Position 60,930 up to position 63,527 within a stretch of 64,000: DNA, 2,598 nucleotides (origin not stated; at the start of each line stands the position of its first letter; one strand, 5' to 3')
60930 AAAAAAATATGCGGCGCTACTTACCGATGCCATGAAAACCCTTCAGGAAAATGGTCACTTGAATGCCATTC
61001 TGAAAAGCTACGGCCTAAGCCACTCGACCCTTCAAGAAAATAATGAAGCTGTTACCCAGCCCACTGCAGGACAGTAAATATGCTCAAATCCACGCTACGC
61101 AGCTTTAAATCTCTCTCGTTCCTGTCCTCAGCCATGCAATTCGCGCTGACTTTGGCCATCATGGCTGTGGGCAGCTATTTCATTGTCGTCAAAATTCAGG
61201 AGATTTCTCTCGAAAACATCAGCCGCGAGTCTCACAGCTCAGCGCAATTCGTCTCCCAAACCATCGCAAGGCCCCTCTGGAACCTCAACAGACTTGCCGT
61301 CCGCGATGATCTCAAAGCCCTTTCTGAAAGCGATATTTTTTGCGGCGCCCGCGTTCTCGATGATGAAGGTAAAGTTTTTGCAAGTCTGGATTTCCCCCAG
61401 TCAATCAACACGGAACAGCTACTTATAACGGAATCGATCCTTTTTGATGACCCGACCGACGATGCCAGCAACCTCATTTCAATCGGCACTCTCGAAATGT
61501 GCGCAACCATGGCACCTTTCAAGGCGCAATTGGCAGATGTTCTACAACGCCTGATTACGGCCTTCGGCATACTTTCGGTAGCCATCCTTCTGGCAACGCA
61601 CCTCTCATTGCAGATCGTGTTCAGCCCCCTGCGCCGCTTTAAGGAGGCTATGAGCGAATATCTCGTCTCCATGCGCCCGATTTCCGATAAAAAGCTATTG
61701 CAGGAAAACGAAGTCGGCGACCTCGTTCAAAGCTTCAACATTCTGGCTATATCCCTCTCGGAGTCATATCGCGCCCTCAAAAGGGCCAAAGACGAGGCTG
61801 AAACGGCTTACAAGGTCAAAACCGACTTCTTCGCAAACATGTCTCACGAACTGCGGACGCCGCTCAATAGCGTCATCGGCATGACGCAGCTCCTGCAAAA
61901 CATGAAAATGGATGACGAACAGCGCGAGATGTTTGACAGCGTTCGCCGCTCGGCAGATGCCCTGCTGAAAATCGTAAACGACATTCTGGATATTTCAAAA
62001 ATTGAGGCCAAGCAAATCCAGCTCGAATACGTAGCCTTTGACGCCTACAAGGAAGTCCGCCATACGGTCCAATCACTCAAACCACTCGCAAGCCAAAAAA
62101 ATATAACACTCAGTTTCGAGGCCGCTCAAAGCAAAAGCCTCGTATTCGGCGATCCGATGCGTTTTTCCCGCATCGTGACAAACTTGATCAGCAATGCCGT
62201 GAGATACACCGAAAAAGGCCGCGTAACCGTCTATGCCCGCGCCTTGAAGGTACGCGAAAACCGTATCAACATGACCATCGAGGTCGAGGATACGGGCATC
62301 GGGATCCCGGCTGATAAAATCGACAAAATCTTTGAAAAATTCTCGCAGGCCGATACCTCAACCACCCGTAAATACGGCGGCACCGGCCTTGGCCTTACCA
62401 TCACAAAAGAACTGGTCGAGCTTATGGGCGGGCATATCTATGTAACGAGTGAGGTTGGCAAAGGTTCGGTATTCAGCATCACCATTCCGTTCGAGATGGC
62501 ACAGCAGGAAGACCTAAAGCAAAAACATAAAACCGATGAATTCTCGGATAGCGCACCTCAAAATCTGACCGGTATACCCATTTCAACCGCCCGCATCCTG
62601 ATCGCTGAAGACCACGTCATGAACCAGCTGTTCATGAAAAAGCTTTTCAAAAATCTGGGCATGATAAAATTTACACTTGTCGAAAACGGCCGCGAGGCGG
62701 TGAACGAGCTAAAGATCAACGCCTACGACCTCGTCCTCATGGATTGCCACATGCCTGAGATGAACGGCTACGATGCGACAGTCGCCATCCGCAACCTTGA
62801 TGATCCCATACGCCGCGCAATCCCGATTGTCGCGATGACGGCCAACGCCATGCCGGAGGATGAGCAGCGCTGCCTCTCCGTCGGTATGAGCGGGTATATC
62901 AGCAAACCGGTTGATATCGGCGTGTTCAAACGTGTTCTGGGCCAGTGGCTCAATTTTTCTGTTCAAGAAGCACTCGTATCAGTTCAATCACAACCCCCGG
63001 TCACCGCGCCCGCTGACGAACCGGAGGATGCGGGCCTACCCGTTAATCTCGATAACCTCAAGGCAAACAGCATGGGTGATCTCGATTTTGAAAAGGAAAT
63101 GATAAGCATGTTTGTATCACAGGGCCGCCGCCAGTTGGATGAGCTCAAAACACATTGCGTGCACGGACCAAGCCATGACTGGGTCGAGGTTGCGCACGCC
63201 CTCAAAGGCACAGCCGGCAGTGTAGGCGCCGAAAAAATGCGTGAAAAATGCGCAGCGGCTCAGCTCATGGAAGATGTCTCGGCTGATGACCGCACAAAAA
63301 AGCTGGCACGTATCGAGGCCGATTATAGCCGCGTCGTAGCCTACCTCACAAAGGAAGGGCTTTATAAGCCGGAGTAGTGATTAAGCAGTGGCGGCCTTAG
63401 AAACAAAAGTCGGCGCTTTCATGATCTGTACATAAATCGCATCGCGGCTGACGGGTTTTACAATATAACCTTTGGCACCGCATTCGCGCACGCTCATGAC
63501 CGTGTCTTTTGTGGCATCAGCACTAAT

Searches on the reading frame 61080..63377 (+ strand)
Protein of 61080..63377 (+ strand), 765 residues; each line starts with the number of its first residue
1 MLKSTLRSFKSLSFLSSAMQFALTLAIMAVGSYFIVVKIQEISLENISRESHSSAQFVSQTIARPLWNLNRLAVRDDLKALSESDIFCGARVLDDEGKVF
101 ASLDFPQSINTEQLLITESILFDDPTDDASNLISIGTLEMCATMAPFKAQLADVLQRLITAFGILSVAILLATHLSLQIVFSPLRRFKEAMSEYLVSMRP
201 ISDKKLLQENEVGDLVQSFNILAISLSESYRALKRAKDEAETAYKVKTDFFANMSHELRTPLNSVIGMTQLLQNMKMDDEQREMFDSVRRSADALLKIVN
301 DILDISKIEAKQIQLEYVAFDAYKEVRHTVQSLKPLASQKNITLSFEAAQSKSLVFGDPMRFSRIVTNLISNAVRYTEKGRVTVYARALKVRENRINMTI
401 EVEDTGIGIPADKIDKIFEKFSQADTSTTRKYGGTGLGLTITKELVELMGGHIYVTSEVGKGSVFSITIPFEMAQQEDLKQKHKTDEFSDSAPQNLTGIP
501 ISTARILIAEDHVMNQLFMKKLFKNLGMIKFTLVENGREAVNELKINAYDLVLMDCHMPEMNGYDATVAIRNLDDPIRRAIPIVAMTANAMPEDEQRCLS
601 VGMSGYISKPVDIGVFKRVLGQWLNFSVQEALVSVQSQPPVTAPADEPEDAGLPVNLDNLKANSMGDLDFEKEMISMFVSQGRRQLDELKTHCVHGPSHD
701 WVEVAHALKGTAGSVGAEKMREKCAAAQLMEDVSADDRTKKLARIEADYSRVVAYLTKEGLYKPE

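Call 84: search_protein_families(library=pfam, proteins=[window:61080-63377:+], max_evalue=0.001)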
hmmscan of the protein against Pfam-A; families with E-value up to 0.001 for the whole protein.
window:61080-63377:+ (765 aa): 4 families
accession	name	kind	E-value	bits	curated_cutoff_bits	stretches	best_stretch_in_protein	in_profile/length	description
PF02518.31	HATPase_c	-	3.7e-32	111.5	26.4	1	357-472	1-110/111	Histidine kinase-, DNA gyrase B-, and HSP90-like ATPase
PF00072.30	Response_reg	-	4.4e-24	85.2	30.2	1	506-614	1-104/111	Response regulator receiver domain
PF00512.31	HisKA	-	2.8e-22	79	26.9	1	247-310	2-65/66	His Kinase A (phospho-acceptor) domain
PF01627.28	Hpt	-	2.2e-08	34.7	24.6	1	673-753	1-82/84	Hpt domain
